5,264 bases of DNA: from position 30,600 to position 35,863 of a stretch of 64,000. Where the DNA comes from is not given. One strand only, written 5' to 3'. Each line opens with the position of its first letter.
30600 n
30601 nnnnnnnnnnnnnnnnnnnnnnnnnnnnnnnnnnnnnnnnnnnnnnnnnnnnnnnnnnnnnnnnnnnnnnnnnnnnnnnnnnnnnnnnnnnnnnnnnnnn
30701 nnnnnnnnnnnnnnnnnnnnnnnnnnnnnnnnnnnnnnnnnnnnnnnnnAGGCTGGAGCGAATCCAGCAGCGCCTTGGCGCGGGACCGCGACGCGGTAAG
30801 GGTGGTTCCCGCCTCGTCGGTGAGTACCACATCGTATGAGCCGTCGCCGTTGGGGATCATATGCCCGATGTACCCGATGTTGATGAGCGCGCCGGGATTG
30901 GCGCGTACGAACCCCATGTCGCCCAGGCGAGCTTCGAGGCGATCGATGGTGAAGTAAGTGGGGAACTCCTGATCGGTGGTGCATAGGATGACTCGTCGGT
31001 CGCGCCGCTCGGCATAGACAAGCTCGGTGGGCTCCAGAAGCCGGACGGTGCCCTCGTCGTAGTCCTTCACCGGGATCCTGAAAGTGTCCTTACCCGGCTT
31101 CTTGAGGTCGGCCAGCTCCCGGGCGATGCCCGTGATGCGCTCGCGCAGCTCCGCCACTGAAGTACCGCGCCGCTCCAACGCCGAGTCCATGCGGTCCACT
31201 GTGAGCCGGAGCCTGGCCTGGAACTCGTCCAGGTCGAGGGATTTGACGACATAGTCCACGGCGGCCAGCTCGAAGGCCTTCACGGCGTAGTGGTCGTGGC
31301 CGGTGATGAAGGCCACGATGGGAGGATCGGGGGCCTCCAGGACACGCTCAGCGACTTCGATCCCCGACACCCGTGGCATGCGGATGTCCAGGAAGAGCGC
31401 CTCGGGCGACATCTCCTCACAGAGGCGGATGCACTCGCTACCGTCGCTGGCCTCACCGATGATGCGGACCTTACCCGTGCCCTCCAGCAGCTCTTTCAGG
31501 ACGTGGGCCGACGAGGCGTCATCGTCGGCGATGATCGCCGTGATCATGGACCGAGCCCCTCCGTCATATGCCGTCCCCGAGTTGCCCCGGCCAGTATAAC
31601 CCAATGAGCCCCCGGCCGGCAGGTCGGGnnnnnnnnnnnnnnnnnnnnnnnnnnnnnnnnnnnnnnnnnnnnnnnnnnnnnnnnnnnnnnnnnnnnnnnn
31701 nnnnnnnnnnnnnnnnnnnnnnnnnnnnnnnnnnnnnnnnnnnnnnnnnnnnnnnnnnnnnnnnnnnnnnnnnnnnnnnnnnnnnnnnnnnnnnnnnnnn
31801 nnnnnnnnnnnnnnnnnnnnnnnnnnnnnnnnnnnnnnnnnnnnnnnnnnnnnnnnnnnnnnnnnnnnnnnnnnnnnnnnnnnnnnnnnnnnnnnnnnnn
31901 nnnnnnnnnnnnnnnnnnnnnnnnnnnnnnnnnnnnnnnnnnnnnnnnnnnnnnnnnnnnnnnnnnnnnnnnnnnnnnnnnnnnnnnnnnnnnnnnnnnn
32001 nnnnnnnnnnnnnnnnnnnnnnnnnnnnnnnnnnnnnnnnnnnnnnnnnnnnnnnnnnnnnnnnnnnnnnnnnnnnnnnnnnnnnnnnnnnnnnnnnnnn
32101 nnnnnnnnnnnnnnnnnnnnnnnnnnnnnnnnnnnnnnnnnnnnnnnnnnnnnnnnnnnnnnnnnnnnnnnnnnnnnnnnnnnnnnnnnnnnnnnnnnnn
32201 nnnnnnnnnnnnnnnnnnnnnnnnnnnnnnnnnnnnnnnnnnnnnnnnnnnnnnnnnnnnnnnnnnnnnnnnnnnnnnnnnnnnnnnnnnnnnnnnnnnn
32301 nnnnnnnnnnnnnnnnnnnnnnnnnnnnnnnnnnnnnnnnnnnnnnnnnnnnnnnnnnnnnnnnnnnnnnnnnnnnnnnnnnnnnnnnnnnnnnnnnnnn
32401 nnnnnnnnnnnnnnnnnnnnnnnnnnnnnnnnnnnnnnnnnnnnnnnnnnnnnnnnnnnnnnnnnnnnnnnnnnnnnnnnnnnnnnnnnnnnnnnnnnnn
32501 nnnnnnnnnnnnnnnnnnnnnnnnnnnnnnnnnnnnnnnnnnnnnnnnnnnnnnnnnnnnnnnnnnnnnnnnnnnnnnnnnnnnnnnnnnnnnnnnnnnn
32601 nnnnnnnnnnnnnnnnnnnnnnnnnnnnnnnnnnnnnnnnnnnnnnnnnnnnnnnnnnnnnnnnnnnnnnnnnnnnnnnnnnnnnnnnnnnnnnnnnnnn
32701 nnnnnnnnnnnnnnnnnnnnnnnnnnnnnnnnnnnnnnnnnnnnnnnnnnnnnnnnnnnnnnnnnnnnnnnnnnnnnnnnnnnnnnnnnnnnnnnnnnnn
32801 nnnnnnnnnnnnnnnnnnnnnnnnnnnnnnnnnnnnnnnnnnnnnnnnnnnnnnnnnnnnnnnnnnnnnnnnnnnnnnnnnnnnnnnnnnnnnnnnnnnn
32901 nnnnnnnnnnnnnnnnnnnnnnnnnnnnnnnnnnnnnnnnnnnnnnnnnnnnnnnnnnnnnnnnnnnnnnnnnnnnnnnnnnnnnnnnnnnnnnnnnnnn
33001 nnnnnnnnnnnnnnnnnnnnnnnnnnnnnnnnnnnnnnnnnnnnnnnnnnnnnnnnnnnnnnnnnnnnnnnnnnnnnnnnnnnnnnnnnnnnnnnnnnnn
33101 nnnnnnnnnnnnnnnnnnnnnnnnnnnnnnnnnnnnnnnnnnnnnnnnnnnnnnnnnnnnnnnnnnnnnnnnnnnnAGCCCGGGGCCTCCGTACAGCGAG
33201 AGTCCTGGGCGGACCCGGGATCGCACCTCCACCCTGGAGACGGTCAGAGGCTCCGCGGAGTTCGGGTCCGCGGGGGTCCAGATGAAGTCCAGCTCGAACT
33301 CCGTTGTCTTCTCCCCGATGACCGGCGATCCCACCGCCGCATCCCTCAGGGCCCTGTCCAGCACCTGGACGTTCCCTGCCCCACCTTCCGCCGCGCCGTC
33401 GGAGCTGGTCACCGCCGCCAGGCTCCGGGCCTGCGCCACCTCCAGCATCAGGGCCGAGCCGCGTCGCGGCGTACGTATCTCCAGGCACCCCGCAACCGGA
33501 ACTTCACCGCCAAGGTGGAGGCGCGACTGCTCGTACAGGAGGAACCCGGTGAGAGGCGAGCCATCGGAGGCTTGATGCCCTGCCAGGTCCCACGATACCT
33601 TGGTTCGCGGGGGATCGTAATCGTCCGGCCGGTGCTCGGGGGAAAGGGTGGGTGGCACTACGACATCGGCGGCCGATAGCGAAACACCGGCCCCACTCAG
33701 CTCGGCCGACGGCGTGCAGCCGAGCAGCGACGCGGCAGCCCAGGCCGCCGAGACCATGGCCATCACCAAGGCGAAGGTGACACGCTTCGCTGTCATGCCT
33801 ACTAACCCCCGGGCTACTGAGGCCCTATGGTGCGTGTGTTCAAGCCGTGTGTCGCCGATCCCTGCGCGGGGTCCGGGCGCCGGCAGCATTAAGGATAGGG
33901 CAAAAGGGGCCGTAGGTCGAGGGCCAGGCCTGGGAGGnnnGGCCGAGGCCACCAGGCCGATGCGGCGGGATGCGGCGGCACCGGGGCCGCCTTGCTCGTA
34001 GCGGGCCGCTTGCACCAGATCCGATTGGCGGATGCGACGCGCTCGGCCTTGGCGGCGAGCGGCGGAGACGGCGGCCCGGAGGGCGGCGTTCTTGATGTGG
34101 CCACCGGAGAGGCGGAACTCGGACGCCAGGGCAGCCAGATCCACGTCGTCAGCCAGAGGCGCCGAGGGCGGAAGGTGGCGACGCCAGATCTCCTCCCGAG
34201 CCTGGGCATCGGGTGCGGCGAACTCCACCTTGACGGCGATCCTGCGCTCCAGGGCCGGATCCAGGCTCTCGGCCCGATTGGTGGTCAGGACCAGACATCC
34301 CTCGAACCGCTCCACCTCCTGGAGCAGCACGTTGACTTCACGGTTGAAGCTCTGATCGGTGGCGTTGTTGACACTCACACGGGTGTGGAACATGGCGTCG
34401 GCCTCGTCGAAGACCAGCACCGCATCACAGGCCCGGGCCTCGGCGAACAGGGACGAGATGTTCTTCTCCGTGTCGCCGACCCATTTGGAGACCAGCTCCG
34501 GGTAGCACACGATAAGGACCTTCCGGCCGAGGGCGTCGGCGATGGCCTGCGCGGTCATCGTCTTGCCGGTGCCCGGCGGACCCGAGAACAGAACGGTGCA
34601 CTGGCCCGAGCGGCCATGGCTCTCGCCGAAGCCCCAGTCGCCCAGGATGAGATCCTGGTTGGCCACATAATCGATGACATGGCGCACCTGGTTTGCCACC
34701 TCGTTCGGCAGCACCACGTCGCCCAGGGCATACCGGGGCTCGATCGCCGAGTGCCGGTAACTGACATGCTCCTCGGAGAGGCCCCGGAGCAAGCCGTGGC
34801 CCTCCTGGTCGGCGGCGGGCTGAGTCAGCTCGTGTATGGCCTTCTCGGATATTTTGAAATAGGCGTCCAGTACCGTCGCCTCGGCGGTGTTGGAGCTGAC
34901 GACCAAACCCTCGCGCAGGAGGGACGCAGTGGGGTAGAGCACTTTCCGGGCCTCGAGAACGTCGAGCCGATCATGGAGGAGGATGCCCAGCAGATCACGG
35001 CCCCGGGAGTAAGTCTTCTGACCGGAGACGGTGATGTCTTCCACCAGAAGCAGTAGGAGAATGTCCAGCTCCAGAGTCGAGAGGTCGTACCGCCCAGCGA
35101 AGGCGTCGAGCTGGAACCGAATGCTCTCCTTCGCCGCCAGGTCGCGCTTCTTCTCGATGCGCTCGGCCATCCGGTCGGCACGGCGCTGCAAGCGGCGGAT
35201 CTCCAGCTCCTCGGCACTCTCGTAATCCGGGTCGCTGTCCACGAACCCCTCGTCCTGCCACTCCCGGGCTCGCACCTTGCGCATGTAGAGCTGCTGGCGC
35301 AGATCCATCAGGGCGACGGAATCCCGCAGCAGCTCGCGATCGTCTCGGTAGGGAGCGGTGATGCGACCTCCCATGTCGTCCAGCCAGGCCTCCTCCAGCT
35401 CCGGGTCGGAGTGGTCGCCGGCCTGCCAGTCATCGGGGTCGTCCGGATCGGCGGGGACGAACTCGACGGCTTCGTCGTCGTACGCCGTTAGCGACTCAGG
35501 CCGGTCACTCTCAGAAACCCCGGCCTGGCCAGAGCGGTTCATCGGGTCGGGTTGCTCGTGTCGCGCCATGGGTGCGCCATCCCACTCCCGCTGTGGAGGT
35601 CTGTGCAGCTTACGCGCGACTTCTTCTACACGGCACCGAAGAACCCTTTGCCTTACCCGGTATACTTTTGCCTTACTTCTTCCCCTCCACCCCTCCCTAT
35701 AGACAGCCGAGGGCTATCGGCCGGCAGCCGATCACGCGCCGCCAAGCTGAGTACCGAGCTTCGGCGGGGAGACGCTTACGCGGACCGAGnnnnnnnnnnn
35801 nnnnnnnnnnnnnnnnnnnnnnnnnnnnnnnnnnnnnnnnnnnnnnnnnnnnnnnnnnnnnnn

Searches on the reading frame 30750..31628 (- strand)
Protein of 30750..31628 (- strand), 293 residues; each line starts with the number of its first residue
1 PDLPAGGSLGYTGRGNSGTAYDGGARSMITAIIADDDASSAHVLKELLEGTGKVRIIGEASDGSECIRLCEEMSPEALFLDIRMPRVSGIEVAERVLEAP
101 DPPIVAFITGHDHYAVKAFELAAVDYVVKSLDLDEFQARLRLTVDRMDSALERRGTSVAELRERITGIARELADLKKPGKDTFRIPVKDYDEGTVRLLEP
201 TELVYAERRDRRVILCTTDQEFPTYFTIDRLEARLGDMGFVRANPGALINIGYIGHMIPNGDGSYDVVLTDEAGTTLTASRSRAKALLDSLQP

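Call 71: search_protein_families(library=pfam, proteins=[window:30750-31628:-], max_evalue=0.0001)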
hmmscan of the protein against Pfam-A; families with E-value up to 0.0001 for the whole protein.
window:30750-31628:- (293 aa): 2 families
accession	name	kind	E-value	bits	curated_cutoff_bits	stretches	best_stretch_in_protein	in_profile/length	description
PF00072.30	Response_reg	-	1e-20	74.4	30.2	1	32-140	2-110/111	Response regulator receiver domain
PF04397.21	LytTR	-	3.1e-14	53.4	22.6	1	195-290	3-96/98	LytTr DNA-binding domain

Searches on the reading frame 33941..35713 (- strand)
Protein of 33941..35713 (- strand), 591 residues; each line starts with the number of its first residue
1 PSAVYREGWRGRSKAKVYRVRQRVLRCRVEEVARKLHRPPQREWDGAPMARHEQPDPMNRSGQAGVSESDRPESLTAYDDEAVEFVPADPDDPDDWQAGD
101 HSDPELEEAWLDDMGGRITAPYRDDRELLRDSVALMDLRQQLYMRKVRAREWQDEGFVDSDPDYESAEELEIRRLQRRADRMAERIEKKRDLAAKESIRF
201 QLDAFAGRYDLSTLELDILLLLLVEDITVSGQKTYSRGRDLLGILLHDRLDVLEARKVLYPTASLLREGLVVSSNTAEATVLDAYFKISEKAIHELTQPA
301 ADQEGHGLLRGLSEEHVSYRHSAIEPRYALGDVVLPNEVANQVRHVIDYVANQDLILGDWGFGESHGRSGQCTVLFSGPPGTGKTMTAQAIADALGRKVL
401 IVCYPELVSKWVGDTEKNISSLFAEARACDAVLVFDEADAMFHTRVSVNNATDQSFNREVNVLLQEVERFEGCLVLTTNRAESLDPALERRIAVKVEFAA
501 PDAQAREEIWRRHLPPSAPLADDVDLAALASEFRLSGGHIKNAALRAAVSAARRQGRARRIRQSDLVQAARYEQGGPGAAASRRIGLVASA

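Call 30: search_protein_families(library=pfam, proteins=[window:33941-35713:-], max_evalue=0.001)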
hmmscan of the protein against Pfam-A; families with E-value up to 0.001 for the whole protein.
window:33941-35713:- (591 aa): 5 families
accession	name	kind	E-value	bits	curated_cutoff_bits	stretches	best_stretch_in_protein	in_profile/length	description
PF00004.35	AAA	-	3.5e-29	102.3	21.2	1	374-498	1-129/131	ATPase family associated with various cellular activities (AAA)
PF22977.2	WHD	-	5.7e-13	49.5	27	1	119-293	10-204/221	Winged helix domain, variant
PF07728.20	AAA_5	-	2e-05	25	22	1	374-453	2-91/139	AAA domain (dynein-related subfamily)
PF13401.12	AAA_22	-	0.00012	22.8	27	0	374-407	8-44/130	AAA domain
PF05707.18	Zot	-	0.00046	20.2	20.3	0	414-498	64-145/197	Zonular occludens toxin (Zot)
